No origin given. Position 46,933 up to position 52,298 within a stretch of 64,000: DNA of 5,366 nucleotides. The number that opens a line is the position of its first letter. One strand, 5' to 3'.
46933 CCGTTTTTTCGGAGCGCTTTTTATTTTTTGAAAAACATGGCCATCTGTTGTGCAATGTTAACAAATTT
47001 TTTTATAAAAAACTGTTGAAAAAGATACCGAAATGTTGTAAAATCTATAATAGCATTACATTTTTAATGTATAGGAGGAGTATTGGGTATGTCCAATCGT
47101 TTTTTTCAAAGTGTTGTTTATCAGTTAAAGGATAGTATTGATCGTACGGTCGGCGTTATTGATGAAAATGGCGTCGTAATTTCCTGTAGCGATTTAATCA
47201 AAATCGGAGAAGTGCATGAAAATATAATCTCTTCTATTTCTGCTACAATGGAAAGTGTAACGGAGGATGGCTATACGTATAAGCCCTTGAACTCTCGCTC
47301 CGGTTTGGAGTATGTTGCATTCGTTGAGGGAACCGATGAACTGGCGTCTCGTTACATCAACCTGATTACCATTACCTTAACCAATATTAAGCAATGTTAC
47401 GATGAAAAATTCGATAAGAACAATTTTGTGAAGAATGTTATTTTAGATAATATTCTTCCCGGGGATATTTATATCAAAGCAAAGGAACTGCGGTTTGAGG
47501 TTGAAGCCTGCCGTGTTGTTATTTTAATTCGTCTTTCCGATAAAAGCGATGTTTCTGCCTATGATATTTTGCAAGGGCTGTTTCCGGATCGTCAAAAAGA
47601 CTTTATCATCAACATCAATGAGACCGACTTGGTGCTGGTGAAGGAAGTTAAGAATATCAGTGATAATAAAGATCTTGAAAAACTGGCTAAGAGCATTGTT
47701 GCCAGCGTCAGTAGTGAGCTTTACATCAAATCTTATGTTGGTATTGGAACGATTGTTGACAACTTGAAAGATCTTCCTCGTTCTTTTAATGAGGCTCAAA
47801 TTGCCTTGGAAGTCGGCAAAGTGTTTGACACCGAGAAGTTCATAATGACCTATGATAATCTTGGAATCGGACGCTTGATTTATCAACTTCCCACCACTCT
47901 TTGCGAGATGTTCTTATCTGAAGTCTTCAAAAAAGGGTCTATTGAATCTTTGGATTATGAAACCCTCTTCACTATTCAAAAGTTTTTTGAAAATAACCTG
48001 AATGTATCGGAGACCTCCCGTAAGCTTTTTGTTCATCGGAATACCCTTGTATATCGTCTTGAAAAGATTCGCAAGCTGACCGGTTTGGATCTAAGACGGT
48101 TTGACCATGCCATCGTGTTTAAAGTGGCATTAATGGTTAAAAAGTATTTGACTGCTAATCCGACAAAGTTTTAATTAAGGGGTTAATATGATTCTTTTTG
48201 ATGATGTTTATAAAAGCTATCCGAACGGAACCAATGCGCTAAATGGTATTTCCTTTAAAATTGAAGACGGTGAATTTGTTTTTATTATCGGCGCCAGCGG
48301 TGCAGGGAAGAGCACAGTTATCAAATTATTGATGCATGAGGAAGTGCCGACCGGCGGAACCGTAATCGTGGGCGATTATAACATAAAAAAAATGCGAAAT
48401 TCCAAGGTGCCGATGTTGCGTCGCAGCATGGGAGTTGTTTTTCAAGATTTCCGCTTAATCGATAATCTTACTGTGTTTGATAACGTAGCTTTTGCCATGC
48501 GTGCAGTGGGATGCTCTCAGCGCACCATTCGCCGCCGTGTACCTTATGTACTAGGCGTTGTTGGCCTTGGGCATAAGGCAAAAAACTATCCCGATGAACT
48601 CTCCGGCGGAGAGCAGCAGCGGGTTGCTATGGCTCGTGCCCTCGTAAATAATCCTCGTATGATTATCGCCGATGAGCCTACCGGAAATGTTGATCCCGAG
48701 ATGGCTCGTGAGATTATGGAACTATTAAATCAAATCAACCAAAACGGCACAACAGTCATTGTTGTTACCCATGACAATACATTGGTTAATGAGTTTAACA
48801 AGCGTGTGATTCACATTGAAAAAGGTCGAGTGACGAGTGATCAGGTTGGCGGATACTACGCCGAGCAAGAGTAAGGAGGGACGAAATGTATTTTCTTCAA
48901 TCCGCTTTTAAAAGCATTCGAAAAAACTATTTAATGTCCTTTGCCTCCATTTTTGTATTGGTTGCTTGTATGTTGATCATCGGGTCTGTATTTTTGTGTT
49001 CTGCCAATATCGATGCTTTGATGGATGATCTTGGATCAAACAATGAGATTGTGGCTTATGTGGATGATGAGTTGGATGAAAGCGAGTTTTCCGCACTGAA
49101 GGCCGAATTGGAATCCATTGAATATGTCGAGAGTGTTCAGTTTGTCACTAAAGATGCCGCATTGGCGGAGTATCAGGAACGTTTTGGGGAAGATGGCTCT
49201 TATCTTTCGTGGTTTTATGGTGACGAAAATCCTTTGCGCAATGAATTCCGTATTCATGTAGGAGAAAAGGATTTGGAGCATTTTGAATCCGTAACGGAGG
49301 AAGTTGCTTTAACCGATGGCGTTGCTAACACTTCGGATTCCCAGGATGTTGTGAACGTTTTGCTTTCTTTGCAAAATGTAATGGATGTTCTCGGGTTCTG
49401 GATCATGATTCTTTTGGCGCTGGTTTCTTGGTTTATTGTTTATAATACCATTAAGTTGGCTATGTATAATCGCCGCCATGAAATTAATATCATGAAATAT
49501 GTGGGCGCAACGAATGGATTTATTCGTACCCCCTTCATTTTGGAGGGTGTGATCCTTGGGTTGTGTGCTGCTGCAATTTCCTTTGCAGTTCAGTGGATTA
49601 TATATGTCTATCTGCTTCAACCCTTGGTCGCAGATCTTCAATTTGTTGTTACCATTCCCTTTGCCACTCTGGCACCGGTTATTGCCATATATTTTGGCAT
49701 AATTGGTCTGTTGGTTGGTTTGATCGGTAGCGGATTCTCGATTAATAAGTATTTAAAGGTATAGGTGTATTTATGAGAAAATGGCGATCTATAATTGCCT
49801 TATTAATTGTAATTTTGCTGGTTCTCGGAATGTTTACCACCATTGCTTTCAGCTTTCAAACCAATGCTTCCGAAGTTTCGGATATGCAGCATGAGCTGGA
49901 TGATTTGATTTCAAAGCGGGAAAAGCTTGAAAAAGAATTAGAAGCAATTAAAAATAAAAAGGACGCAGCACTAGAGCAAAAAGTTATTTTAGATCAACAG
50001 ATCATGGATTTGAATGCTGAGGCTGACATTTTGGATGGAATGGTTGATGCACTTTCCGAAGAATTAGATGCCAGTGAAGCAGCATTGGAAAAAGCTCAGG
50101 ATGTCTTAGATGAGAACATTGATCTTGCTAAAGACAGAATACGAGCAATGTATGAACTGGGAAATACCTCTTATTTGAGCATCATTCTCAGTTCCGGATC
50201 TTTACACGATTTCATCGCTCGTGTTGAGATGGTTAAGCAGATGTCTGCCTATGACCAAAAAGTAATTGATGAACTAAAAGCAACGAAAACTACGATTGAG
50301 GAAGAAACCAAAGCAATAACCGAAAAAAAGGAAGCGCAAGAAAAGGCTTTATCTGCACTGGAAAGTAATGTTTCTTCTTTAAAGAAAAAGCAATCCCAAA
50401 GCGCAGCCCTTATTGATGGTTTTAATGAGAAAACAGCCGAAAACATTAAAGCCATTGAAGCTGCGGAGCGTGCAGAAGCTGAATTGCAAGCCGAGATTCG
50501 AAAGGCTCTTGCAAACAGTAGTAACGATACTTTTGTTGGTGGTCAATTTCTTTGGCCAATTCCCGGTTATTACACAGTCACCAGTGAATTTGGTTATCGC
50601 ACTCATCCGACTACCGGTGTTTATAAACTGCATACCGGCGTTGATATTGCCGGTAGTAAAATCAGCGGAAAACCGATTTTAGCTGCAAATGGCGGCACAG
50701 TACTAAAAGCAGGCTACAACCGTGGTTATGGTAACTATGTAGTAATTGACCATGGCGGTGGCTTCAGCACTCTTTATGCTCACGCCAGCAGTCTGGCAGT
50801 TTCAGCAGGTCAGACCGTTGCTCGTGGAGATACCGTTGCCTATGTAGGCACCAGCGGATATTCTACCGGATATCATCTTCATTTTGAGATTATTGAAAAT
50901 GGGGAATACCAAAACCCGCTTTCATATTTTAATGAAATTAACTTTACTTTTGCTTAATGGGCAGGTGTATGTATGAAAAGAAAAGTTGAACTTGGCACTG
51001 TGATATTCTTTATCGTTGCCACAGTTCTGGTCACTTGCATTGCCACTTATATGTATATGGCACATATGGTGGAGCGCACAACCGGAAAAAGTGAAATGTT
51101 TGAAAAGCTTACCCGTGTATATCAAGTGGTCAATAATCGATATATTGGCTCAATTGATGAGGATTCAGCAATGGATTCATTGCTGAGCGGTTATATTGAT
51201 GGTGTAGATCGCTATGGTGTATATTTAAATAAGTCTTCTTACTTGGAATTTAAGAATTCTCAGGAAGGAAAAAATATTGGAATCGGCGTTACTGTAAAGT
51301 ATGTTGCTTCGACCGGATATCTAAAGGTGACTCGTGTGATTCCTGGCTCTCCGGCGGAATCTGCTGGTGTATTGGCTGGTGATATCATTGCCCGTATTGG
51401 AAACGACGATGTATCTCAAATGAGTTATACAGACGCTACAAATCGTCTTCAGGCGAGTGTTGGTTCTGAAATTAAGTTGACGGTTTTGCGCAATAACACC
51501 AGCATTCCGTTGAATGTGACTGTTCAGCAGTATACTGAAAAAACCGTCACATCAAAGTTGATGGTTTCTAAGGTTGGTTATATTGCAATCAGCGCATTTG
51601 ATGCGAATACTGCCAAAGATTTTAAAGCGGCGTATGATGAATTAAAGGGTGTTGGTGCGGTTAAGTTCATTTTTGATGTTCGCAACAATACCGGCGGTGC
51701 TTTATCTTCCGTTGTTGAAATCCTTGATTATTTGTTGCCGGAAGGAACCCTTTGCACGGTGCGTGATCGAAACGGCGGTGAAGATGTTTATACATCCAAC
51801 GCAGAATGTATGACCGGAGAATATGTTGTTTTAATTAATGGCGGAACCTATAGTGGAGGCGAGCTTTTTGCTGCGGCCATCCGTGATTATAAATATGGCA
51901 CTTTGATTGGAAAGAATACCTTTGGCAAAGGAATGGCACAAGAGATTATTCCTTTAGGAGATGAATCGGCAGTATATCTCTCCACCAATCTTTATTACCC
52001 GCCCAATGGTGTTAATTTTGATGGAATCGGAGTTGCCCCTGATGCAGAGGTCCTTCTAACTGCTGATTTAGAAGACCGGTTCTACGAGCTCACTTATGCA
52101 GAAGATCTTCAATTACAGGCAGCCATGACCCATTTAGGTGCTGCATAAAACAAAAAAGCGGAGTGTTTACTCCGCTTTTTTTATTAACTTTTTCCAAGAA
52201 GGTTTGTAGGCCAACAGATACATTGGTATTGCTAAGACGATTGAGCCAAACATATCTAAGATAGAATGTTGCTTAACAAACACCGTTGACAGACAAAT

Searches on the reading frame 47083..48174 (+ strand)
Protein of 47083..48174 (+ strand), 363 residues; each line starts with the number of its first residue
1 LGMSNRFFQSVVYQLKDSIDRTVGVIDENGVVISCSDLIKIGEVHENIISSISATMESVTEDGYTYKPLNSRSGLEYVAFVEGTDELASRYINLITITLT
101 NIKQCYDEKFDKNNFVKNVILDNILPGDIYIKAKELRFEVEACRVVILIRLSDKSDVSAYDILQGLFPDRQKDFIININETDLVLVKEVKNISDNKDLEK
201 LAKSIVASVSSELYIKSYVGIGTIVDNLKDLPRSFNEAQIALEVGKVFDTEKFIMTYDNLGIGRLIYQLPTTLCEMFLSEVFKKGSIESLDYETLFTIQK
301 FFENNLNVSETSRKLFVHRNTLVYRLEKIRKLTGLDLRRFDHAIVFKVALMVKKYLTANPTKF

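Call 76: search_protein_families(library=pfam, proteins=[window:47083-48174:+], max_evalue=0.00001)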
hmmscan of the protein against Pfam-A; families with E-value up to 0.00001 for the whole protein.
window:47083-48174:+ (363 aa): 2 families
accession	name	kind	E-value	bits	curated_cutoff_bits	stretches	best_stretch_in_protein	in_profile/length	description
PF13556.12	HTH_30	-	1.4e-19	70.1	27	1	297-351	4-58/59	PucR C-terminal helix-turn-helix domain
PF17853.6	GGDEF_2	-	6.5e-13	49.4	24.5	1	128-244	7-116/116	GGDEF-like domain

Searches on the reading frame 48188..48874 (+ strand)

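Call 76: search_protein_families(library=pfam, proteins=[window:48188-48874:+], max_evalue=0.00001)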
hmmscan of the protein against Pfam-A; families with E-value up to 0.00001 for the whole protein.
window:48188-48874:+ (228 aa): 4 families
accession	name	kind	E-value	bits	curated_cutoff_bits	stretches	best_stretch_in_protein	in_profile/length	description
PF00005.33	ABC_tran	-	6.9e-34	117.8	25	1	18-165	1-136/137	ABC transporter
PF13304.12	AAA_21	-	1.7e-11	45.2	27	1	135-201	235-304/304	AAA domain, putative AbiEii toxin, Type IV TA system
PF02463.25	SMC_N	-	1.8e-06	28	40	0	134-209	133-210/220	RecF/RecN/SMC N terminal domain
PF13671.12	AAA_33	-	8.2e-06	26.6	27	0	31-207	2-119/143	AAA domain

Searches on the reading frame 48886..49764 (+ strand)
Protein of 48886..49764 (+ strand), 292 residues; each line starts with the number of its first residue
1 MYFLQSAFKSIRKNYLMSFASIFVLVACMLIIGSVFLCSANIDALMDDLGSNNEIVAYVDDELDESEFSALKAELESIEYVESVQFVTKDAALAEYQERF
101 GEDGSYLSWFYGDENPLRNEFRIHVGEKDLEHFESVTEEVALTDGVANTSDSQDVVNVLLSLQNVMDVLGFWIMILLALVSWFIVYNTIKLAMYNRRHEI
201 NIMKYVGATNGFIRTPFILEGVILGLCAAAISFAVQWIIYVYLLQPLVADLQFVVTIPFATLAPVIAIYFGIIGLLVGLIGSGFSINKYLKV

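Call 76: search_protein_families(library=pfam, proteins=[window:48886-49764:+], max_evalue=0.00001)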
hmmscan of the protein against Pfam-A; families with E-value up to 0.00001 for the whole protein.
window:48886-49764:+ (292 aa): 2 families
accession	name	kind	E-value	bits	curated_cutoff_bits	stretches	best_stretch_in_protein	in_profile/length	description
PF18075.7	FtsX_ECD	-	3.7e-20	72.8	23.5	1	54-147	2-94/96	FtsX extracellular domain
PF02687.27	FtsX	-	1.1e-11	45.3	25.5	1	173-291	3-117/120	FtsX-like permease C-terminal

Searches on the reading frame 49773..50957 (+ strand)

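Call 76: search_protein_families(library=pfam, proteins=[window:49773-50957:+], max_evalue=0.00001)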
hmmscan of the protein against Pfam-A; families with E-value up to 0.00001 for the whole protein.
window:49773-50957:+ (394 aa): 2 families
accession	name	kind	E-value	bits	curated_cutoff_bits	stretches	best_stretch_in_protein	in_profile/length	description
PF01551.29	Peptidase_M23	-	2.3e-32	111.5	28.7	1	286-382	2-96/96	Peptidase family M23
PF24568.1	CC_PcsB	-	6.2e-13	48.9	27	1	110-177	6-74/75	Peptidoglycan hydrolase PcsB, coiled-coil domain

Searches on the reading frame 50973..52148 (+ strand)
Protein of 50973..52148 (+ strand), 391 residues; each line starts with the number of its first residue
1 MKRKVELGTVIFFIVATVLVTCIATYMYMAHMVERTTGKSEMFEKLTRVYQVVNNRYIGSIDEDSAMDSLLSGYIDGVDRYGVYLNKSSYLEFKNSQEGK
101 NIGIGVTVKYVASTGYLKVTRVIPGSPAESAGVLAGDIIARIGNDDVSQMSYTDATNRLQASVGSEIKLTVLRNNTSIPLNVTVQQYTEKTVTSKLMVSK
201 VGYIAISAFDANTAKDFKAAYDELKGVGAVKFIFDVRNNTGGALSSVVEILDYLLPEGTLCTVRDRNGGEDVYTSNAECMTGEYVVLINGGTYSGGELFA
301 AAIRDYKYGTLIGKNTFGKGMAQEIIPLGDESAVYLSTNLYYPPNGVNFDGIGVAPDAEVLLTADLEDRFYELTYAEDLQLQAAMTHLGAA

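Call 76: search_protein_families(library=pfam, proteins=[window:50973-52148:+], max_evalue=0.00001)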
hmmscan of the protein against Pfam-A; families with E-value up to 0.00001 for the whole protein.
window:50973-52148:+ (391 aa): 4 families
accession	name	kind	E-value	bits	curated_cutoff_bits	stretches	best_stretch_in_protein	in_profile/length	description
PF03572.23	Peptidase_S41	-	1.4e-44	152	24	1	200-360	1-165/165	Peptidase family S41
PF00595.29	PDZ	-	2.1e-11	44.5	23.2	1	100-172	8-81/81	PDZ domain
PF17820.7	PDZ_6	-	5.1e-11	42.6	27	1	119-173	2-54/54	PDZ domain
PF13180.12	PDZ_2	-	5.5e-10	39.8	27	1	104-184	3-80/80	PDZ domain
